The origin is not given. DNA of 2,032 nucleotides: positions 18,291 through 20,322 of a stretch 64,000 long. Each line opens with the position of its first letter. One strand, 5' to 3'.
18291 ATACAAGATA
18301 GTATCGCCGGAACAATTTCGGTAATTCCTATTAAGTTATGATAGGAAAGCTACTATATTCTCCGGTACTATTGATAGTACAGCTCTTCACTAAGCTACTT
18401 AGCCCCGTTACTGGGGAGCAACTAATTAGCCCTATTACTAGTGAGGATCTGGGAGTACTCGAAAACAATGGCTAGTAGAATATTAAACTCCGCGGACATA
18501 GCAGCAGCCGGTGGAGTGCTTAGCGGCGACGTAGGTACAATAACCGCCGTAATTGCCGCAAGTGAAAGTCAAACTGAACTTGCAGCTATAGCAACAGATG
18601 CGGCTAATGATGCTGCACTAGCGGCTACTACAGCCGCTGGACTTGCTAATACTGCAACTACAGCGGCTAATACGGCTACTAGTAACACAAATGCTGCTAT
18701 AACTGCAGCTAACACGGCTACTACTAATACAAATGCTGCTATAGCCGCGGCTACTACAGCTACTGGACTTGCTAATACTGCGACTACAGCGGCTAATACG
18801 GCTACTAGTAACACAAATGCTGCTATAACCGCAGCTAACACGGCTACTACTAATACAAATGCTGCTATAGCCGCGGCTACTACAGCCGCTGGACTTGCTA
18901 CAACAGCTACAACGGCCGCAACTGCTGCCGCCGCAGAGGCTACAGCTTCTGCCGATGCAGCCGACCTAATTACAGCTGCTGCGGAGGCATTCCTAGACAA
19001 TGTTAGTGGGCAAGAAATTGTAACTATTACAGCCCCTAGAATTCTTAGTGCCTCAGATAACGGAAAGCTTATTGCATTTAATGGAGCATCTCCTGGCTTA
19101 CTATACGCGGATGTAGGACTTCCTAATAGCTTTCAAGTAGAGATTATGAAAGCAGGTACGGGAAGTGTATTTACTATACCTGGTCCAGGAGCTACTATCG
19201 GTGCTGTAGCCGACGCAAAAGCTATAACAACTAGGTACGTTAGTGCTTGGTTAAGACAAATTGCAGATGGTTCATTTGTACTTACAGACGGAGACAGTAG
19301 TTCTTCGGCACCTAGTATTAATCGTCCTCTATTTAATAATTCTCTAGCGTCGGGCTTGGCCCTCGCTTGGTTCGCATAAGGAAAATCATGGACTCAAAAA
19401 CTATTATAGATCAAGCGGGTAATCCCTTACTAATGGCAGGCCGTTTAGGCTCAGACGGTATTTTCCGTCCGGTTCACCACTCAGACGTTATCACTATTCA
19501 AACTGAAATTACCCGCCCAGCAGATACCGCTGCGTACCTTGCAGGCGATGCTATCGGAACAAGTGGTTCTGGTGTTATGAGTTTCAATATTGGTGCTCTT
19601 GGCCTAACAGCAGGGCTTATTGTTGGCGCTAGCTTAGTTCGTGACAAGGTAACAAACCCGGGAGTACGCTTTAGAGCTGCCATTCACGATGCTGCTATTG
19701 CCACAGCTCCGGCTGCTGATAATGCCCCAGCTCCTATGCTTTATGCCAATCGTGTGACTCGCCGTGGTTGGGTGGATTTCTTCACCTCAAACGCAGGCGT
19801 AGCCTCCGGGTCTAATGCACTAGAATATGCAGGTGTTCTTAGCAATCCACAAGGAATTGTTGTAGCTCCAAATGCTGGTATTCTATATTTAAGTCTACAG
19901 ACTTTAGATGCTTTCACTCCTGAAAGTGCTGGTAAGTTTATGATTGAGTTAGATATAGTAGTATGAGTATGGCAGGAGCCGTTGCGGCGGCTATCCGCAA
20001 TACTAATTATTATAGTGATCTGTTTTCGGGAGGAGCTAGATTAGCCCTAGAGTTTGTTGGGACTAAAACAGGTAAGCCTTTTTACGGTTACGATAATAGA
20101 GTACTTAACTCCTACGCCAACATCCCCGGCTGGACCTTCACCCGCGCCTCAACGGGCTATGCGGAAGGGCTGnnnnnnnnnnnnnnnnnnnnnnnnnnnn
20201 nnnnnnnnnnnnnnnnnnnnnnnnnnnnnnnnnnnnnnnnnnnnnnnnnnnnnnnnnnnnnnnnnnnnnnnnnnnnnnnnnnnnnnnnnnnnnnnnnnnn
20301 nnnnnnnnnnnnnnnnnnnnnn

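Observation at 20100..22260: Mosaic receptor-binding fibre: native AT-rich ends, foreign high-GC core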

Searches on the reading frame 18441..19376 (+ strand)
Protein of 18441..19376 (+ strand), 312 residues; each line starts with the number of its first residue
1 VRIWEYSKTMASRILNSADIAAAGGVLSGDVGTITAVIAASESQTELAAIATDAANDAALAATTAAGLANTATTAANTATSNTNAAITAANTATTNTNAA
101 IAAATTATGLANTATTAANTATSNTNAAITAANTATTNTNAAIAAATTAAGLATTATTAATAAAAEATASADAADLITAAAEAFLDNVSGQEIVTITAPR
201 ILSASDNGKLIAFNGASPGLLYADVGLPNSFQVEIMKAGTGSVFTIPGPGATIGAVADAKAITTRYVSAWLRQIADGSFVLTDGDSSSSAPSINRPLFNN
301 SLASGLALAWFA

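Call 6: search_protein_families(library=pfam, proteins=[window:18441-19376:+], max_evalue=0.1)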
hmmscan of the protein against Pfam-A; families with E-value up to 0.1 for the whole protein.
window:18441-19376:+ (312 aa): 0 families

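Call 7: search_protein_families(library=phrogs, proteins=[window:18441-19376:+], max_evalue=0.01)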
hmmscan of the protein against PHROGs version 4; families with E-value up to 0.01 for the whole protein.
window:18441-19376:+ (312 aa): 1 family
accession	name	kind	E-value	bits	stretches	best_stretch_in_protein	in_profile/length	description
phrog_19280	-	unknown function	0.00074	19.2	1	39-123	135-219/623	-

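Call 88: search_protein_families(library=ncbifam, proteins=[window:18441-19376:+], max_evalue=0.05)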
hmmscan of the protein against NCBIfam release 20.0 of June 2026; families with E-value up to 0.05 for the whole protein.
window:18441-19376:+ (312 aa): 0 families

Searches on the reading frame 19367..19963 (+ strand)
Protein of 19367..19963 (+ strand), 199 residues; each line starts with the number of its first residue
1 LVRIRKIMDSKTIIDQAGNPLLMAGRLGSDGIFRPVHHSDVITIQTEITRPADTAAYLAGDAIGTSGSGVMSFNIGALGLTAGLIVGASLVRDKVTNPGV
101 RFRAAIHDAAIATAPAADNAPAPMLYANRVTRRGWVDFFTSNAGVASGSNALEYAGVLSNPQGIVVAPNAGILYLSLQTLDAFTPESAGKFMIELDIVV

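Call 6: search_protein_families(library=pfam, proteins=[window:19367-19963:+], max_evalue=0.1)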
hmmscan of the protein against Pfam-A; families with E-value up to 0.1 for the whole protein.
window:19367-19963:+ (199 aa): 0 families

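Call 7: search_protein_families(library=phrogs, proteins=[window:19367-19963:+], max_evalue=0.01)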
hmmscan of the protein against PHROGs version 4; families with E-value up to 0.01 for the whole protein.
window:19367-19963:+ (199 aa): 0 families

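Call 21: find_related_loci(query=window:19367-19963:+, collection=viral_contigs, flank=10000)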
Query window:19367-19963:+ (199 aa) in viral_contigs; peptide patterns used: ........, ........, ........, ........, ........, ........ (x = any residue, [..] = any of these).
6 stretches matched a pattern, but none encodes a relative of the query by tblastn (E <= 1e-3).

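Call 32: search_solved_structures(query=window:19367-19963:+, max_evalue=10, show_alignments=1)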
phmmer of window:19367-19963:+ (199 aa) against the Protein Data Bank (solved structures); distinct sequences matched with E-value up to 10: 0.

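Call 56: find_homologous_proteins(query=window:19367-19963:+, max_evalue=0.01)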
Query window:19367-19963:+ (199 aa): 14 proteins with E <= 0.01 among 477 candidates.
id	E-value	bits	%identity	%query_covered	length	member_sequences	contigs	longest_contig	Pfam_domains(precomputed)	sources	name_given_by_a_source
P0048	1.8e-117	408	100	96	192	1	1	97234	-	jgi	-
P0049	3.3e-105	368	91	96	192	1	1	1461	-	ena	-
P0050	6.0e-65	237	58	96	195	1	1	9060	-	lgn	-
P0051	4.6e-64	234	60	96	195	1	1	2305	-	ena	-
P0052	8.7e-64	233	60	96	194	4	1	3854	-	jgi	-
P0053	2.4e-62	228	59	96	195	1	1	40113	-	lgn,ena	-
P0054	1.2e-57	213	57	95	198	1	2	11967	-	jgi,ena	-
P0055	2.3e-56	209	55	96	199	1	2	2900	-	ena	-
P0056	2.4e-55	205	57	96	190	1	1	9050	-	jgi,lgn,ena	-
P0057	1.6e-52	196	53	95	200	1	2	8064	-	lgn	-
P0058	2.2e-51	192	53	95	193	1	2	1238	-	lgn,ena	-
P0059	8.8e-47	177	50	96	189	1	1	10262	-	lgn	-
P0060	3.1e-42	163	48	89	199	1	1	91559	-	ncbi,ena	-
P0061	2.8e-35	140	54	68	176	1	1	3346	-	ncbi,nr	ncbi:MAG: hypothetical protein Q8L02_04665, partial [Candidatus Nitrotoga sp.]|nr:hypothetical prote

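Call 57: find_encoding_contigs(protein=P0053, flank=10000, max_places=2)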
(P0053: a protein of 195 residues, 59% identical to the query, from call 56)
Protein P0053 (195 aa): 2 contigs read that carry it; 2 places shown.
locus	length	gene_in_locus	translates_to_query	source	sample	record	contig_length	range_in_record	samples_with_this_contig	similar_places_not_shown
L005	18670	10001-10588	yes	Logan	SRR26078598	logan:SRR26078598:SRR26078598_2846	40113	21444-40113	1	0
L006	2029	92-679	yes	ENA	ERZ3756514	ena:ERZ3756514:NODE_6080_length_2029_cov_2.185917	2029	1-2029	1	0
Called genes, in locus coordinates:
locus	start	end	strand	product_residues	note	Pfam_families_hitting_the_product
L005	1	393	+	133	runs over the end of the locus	PF11367:Tail_completion_gp17 (weak)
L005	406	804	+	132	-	PF16461:Phage_TTP_12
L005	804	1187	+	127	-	-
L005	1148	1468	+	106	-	-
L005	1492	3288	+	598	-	-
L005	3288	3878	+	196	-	-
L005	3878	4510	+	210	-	-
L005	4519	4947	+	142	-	PF22262:DUF6950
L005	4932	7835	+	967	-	-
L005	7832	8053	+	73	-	-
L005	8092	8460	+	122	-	-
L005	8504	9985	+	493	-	-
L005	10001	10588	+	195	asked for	-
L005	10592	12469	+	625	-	-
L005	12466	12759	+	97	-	-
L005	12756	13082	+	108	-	-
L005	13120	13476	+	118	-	-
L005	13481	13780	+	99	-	-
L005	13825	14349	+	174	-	PF01464:SLT (weak)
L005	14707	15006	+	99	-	-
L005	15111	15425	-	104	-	-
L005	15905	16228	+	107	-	-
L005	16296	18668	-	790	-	?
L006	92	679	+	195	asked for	-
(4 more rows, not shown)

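Call 58: find_encoding_contigs(protein=P0060, flank=10000, max_places=2)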
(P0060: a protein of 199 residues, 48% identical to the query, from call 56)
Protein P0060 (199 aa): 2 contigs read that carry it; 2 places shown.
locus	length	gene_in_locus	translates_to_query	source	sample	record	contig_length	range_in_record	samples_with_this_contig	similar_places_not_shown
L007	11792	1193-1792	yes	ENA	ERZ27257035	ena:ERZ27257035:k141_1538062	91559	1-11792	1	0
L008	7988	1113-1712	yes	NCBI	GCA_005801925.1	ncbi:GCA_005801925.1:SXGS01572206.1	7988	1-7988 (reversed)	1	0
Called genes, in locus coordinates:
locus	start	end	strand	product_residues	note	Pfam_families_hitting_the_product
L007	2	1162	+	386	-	?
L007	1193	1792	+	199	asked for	-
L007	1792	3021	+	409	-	-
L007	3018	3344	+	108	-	-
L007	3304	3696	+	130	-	PF06035:Peptidase_C93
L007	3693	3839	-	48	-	-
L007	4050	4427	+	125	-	-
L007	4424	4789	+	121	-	-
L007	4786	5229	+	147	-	PF08291:Peptidase_M15_3, PF05951:Peptidase_M15_2 (faint)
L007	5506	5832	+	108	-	-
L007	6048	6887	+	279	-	PF02086:MethyltransfD12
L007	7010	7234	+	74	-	-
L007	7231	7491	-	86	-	-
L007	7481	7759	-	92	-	-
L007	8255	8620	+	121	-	PF00903:Glyoxalase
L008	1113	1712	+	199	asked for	-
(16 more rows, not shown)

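Call 59: find_encoding_contigs(protein=P0049, flank=10000, max_places=2)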
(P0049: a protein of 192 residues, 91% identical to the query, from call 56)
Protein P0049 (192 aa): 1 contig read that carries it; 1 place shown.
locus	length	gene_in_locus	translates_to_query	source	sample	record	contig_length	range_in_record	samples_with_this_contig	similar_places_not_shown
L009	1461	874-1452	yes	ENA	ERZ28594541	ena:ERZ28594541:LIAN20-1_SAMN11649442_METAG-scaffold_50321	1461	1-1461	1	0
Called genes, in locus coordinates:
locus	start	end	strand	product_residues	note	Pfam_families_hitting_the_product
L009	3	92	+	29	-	?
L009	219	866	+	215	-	-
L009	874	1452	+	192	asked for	-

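Call 61: find_related_loci(query=window:19367-19963:+, collection=metagenome_contigs, flank=10000)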
Query window:19367-19963:+ (199 aa) in metagenome_contigs; peptide patterns used: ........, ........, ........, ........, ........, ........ (x = any residue, [..] = any of these).
207 stretches matched a pattern, but none encodes a relative of the query by tblastn (E <= 1e-3).

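Call 66: search_solved_structures(query=A4, max_evalue=10, show_alignments=1)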
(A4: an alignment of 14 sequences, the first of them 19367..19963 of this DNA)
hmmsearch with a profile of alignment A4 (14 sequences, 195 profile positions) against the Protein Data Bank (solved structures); distinct sequences matched with E-value up to 10: 0.

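Call 71: predict_structure(alignment_id=A4)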
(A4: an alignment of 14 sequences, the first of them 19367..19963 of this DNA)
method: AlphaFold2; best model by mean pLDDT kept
length: 199 residues; sequences in the alignment: 14
mean_pLDDT: 83.7   pTM: 0.74
mean pLDDT of the five models: 83.7, 83.5, 82.7, 77.7, 75.7
residues with pLDDT >= 90: 81; 70-90: 92; 50-70: 21; < 50: 5
segments of 3 or more residues with pLDDT < 50: 1-5
pLDDT, mean of each block of 10 residues (from residue 1): 47 77 72 70 89 88 87 86 92 88 94 88 85 93 65 92 90 93 88 91
secondary structure, 60 per line:
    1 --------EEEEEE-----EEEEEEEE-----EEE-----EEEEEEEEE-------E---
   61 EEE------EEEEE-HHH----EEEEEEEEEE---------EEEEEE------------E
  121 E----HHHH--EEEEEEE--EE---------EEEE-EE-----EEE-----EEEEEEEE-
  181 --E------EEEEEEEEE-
elements in order: E9-14 E20-27 E33-35 E41-49 E61-63 E70-74 E83-92 E102-107 H126-129 E132-138 E152-155 E164-166 E172-179 E190-198

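Call 73: fold_search(model_id=the predicted structure, library=pdb)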
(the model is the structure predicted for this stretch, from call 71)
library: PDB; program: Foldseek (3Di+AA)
matches with E <= 10: 1638; with E <= 0.001: 23
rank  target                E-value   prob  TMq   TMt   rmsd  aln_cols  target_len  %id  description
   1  7pe1_AA               4.3e-05  1.00  0.31  0.35   7.5       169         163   11  Cryo-EM structure of BMV-derived VLP expressed in E. coli and assembled in the presence of tRNA (tVLP) (released 2022-03-02)
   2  7pe1_AC               9.4e-05  1.00  0.31  0.35   7.2       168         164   11  Cryo-EM structure of BMV-derived VLP expressed in E. coli and assembled in the presence of tRNA (tVLP) (released 2022-03-02)
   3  1za7_B                1.0e-04  1.00  0.32  0.36  13.5       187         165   12  The crystal structure of salt stable cowpea cholorotic mottle virus at 2.7 angstroms resolution. (released 2006-03-21)
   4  7pe2_AA               1.1e-04  1.00  0.30  0.35   7.6       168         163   11  Cryo-EM structure of BMV-derived VLP expressed in E. coli (eVLP) (released 2022-03-02)
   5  7pe2_A                1.4e-04  1.00  0.31  0.37   7.4       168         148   11  Cryo-EM structure of BMV-derived VLP expressed in E. coli (eVLP) (released 2022-03-02)
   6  7pe1_A                1.4e-04  1.00  0.32  0.39   6.9       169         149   11  Cryo-EM structure of BMV-derived VLP expressed in E. coli and assembled in the presence of tRNA (tVLP) (released 2022-03-02)
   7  6voc_B                1.6e-04  1.00  0.31  0.35   7.6       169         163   12  icosahedral symmetry reconstruction of brome mosaic virus (RNA 3+4) (released 2020-05-20)
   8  8c38_C                1.7e-04  1.00  0.31  0.35   7.5       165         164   12  Contracted cowpea chlorotic mottle virus (released 2023-10-18)
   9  8cpy_I                1.8e-04  1.00  0.32  0.39   7.1       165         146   12  Extended cowpea chlorotic mottle virus (released 2023-09-27)
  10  8cpy_D                2.0e-04  1.00  0.32  0.38   7.2       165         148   12  Extended cowpea chlorotic mottle virus (released 2023-09-27)
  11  1yc6_1                2.0e-04  1.00  0.32  0.38   7.6       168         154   12  Crystallographic Structure of the T=1 Particle of Brome Mosaic Virus (released 2005-01-18)
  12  6rj0_A                2.2e-04  0.93  0.26  0.30  10.0       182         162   10  Atlantic Cod Nervous Necrosis Virus-Like Particle produced in Nicotiana benthamiana (released 2019-07-17)
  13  1za7_A                3.2e-04  1.00  0.32  0.38   7.5       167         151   12  The crystal structure of salt stable cowpea cholorotic mottle virus at 2.7 angstroms resolution. (released 2006-03-21)
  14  8c38_D                3.8e-04  0.99  0.30  0.36   7.6       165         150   13  Contracted cowpea chlorotic mottle virus (released 2023-10-18)
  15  1cwp_B                3.8e-04  0.92  0.25  0.28   9.4       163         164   12  STRUCTURES OF THE NATIVE AND SWOLLEN FORMS OF COWPEA CHLOROTIC MOTTLE VIRUS DETERMINED BY X-RAY CRYSTALLOGRAPHY AND CR (released 1995-05-22)
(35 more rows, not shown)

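Call 88: search_protein_families(library=ncbifam, proteins=[window:19367-19963:+], max_evalue=0.05)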
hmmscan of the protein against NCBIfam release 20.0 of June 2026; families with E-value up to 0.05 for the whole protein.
window:19367-19963:+ (199 aa): 0 families

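Call 90: search_dna_similar(query=window:19367-19963:+, collection=phages, mode=protein, max_evalue=0.1, max_rows=20)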
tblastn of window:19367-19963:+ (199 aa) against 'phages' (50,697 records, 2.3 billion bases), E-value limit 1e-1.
Records with a match: 4; places in all: 4; records where one place covers at least 80% of the query: 4.
Best place of each record, by identity: <60% 4.
By first word of the organism name: Rhizobium 4.
By host as written in the record: Rhizobium etli sv. phaseoli N1314 2; Rhizobium etli Y2_6 2.
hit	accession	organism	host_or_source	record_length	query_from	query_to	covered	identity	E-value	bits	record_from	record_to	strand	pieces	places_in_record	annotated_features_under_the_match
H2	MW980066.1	Rhizobium phage RHEph16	Rhizobium etli sv. phaseoli N1314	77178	23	195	87%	30.1%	2e-3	44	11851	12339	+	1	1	hypothetical protein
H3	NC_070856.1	Rhizobium phage RHEph16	Rhizobium etli sv. phaseoli N1314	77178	23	195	87%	30.1%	2e-3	44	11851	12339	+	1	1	hypothetical protein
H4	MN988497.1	Rhizobium phage RHph_Y2_6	Rhizobium etli Y2_6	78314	23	195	87%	29.5%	2e-3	44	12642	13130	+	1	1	hypothetical protein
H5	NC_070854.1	Rhizobium phage RHph_Y2_6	Rhizobium etli Y2_6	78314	23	195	87%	29.5%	2e-3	44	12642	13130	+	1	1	hypothetical protein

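Call 92: get_annotated_region(hit=H3, flank=9000)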
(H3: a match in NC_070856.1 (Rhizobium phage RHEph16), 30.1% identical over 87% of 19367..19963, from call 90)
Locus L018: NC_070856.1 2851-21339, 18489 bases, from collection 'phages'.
description: Rhizobium phage RHEph16, complete genome.
organism: Rhizobium phage RHEph16 (NCBI taxid 2836132)
taxonomy: Viruses; Duplodnaviria; Heunggongvirae; Uroviricota; Caudoviricetes; Schitoviridae; Demetervirinae; Acanvirus; Acanvirus Rheph16
host: Rhizobium etli sv. phaseoli N1314; source: agricultural lands; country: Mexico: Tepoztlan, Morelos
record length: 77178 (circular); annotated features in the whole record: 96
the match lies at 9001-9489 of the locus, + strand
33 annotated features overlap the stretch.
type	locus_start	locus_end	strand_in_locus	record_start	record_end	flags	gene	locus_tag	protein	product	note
CDS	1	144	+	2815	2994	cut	-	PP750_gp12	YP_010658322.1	hypothetical protein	-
CDS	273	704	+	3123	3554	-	-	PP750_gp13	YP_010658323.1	RNA polymerase RNAP1 subunit A protein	-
CDS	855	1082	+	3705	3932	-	-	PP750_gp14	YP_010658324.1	hypothetical protein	-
CDS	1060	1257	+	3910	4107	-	-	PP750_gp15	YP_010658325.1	hypothetical protein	-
CDS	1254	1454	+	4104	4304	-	-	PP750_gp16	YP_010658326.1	hypothetical protein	-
CDS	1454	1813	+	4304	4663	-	-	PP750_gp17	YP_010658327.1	hypothetical protein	-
CDS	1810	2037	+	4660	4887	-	-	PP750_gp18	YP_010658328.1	hypothetical protein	-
CDS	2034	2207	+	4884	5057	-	-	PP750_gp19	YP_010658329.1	hypothetical protein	-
CDS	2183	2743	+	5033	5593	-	-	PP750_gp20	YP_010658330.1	hypothetical protein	-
CDS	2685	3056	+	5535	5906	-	-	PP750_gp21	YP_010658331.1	hypothetical protein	-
CDS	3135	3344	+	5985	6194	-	-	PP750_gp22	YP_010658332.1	hypothetical protein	-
CDS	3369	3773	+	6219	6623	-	-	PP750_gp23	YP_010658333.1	hypothetical protein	-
CDS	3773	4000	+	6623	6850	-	-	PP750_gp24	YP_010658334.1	hypothetical protein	-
CDS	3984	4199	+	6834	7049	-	-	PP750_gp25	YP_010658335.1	hypothetical protein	-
CDS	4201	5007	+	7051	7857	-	-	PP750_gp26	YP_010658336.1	RNAP1-like RNA polymerase protein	-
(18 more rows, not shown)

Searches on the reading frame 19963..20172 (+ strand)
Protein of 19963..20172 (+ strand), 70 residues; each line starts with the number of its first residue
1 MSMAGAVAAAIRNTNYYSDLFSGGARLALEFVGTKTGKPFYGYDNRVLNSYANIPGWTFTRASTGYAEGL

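Call 99: search_protein_representatives(protein=window:19963-20172:+)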
Query: 70 residues. Proteins with E-value up to 0.001 (for the whole library): 20; up to 1e-10: 3; up to 1e-30: 1. The best 20 are listed.
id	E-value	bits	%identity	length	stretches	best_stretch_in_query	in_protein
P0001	5.1e-37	140.3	100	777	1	3-70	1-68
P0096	1.1e-19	85.5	63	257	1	1-70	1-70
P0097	4.2e-14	67.9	41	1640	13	27-53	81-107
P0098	1.1e-06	44.5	43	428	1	1-69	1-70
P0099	2.4e-06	43.4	44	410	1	1-68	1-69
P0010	4.6e-06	42.5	46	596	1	8-68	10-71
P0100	5.7e-06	42.2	43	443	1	1-68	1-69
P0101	8.2e-06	41.7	42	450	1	1-69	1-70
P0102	9.0e-06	41.6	41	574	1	1-68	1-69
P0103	1.8e-05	40.6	41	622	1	1-68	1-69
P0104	3.5e-05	39.7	40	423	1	1-68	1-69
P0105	4.3e-05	39.5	37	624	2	1-68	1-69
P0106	7.5e-05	38.7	39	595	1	1-69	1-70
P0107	1.5e-04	37.8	43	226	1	1-65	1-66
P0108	1.8e-04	37.5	32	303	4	26-68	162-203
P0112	3.9e-04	36.4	49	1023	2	15-68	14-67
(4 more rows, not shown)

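Call 101: find_encoding_contigs(protein=P0096, flank=10000, max_places=3)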
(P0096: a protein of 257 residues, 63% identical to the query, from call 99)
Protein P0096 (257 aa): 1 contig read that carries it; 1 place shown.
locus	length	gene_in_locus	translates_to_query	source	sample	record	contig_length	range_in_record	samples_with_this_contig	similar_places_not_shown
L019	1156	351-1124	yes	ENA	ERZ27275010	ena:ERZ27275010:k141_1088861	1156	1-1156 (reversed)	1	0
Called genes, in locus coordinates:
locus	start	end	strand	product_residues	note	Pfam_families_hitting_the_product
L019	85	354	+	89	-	-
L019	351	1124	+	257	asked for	-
